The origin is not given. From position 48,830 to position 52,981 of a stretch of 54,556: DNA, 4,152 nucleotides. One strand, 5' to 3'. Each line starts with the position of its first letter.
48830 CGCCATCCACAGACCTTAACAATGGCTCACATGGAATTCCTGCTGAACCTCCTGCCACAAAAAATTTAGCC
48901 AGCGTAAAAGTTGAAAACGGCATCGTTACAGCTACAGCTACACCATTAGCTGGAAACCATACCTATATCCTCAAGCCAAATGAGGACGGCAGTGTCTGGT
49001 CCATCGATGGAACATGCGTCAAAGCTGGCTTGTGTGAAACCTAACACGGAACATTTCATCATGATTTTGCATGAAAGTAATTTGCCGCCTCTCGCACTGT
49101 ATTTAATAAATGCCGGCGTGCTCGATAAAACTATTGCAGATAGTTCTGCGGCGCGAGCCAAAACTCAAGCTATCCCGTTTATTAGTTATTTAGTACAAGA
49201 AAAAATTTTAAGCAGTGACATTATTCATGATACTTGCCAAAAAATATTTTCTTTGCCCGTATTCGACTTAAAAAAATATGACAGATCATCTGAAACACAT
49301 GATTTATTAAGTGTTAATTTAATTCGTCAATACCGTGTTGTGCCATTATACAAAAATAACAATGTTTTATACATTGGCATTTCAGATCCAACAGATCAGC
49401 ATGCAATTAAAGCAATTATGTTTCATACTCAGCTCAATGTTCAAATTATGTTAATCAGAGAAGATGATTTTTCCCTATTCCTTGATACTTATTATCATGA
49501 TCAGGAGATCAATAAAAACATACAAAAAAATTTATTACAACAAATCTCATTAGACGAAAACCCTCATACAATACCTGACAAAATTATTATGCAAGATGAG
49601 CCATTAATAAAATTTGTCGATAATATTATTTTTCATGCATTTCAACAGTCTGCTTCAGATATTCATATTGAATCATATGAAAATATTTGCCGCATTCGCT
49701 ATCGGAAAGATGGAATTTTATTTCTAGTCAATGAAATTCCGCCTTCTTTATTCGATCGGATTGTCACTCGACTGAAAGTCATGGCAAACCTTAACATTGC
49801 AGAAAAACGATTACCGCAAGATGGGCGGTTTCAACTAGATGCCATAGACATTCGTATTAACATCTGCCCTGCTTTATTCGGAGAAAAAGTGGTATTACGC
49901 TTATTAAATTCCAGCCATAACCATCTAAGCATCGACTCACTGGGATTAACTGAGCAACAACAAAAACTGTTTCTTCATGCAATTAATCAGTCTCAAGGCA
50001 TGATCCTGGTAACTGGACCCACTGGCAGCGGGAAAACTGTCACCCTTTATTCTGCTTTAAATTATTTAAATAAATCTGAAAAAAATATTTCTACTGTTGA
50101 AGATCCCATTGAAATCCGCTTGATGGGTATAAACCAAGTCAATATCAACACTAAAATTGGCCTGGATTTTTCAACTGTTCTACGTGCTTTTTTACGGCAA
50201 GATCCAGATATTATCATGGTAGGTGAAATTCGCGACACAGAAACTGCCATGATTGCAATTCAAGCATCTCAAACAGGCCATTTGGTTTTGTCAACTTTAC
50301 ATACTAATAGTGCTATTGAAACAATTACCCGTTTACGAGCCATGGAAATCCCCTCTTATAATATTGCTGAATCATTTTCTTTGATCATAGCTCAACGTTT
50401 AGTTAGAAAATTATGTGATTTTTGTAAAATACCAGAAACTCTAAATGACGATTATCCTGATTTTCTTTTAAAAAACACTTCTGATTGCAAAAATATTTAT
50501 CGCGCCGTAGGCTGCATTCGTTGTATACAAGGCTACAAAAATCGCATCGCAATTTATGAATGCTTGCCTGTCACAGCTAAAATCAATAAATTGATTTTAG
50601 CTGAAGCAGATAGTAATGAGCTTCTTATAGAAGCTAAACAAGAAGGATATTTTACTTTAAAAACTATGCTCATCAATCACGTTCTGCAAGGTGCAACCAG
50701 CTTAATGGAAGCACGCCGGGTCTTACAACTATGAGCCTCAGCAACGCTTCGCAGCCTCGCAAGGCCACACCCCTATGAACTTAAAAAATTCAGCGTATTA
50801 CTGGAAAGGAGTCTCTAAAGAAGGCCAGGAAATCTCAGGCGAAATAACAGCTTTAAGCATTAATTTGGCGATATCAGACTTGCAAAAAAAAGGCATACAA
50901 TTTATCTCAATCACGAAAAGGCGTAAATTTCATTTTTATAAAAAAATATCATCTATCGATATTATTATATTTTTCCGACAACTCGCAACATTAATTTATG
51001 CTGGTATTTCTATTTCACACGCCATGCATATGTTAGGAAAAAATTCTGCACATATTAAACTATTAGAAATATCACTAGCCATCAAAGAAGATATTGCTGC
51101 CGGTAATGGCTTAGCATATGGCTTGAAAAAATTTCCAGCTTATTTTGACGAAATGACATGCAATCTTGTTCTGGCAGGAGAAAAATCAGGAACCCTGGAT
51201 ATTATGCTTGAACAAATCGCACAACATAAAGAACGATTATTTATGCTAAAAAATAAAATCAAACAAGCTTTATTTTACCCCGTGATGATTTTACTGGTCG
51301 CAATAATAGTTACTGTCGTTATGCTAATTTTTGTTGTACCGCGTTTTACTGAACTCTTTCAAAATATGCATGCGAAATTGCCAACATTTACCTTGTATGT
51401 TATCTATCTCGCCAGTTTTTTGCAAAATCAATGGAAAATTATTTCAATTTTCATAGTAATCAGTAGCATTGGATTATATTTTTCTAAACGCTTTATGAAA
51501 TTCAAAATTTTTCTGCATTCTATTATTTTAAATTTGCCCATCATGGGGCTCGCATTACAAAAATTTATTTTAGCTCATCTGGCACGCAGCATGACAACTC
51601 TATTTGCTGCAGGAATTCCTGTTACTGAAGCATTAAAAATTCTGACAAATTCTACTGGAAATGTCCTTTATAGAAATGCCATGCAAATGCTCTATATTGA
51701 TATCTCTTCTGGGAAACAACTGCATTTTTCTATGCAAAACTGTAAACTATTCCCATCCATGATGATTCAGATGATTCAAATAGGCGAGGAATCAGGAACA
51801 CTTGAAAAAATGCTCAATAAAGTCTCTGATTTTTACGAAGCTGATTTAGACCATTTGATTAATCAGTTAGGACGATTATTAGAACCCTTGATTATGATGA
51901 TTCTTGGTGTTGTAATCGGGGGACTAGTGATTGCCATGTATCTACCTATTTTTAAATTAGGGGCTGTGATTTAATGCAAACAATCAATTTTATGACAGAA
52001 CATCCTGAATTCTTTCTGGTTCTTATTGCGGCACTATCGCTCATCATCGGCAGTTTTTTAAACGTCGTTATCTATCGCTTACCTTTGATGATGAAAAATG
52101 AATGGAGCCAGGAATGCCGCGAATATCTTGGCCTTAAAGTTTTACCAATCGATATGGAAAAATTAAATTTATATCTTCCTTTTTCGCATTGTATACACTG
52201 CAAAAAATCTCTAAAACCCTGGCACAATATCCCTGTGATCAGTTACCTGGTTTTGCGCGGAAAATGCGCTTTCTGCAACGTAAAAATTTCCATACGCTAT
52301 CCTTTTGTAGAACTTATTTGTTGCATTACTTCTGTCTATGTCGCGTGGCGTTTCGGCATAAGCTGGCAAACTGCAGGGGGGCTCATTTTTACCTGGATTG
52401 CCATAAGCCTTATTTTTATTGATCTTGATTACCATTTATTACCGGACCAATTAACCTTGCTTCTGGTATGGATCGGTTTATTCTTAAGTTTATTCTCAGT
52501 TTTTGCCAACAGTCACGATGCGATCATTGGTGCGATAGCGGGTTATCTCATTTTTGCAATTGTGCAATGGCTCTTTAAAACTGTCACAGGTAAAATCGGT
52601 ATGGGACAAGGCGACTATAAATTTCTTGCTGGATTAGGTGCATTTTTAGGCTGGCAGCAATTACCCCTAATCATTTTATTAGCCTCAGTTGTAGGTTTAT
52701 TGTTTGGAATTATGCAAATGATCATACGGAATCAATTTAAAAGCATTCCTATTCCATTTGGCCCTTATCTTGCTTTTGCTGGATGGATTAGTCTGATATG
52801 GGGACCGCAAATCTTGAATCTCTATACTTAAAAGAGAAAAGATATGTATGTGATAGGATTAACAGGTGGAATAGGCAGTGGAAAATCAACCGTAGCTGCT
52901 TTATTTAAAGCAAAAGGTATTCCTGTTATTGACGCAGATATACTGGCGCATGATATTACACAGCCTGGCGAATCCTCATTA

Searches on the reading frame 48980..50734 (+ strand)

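Call 39: search_protein_families(library=pfam, proteins=[window:48980-50734:+], max_evalue=0.001)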
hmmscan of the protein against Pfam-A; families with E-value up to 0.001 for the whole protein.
window:48980-50734:+ (584 aa): 7 families
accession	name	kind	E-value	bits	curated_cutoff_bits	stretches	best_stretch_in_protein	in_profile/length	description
PF00437.27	T2SSE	-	4.9e-133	443.8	24.9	1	205-579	4-369/370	Type II/IV secretion system protein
PF05157.20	MshEN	-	5.8e-16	58.7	23.1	1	90-176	1-88/90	MshEN domain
PF13604.12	AAA_30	-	0.00041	20.6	27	1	323-369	2-48/191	AAA domain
PF04851.21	ResIII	-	0.00055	20.3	22.5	0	332-375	16-61/164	Type III restriction enzyme, res subunit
PF13191.12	AAA_16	-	0.00057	20.8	32.6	0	329-366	11-51/167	AAA ATPase domain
PF13086.12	AAA_11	-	0.00057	20.2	27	0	324-366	3-44/257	AAA domain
PF13401.12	AAA_22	-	0.00077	20.2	27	0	337-369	3-33/130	AAA domain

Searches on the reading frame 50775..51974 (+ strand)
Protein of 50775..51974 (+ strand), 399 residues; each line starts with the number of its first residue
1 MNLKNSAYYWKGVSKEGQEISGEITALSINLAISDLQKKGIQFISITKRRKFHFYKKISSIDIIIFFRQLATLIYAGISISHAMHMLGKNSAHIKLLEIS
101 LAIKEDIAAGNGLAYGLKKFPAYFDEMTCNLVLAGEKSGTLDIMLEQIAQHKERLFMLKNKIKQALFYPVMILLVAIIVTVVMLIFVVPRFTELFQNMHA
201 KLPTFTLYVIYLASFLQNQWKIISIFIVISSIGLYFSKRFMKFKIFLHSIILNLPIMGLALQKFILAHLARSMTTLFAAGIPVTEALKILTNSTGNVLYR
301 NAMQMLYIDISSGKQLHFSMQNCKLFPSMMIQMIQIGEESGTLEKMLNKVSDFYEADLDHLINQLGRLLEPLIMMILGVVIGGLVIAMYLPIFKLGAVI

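Call 39: search_protein_families(library=pfam, proteins=[window:50775-51974:+], max_evalue=0.001)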
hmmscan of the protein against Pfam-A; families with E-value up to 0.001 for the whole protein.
window:50775-51974:+ (399 aa): 1 family
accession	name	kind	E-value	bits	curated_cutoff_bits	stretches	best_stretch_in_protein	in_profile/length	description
PF00482.28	T2SSF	-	6.2e-57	191.4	25.2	2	66-189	1-125/125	Type II secretion system (T2SS), protein F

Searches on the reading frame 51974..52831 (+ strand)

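Call 39: search_protein_families(library=pfam, proteins=[window:51974-52831:+], max_evalue=0.001)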
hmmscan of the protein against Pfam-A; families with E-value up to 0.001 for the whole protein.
window:51974-52831:+ (285 aa): 2 families
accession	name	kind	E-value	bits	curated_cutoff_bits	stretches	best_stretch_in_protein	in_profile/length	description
PF06750.18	A24_N_bact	-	2e-30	105.1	23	1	21-127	2-84/84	Bacterial Peptidase A24 N-terminal domain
PF01478.23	Peptidase_A24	-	3.9e-23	82.3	26.5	1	137-246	1-104/104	Type IV leader peptidase family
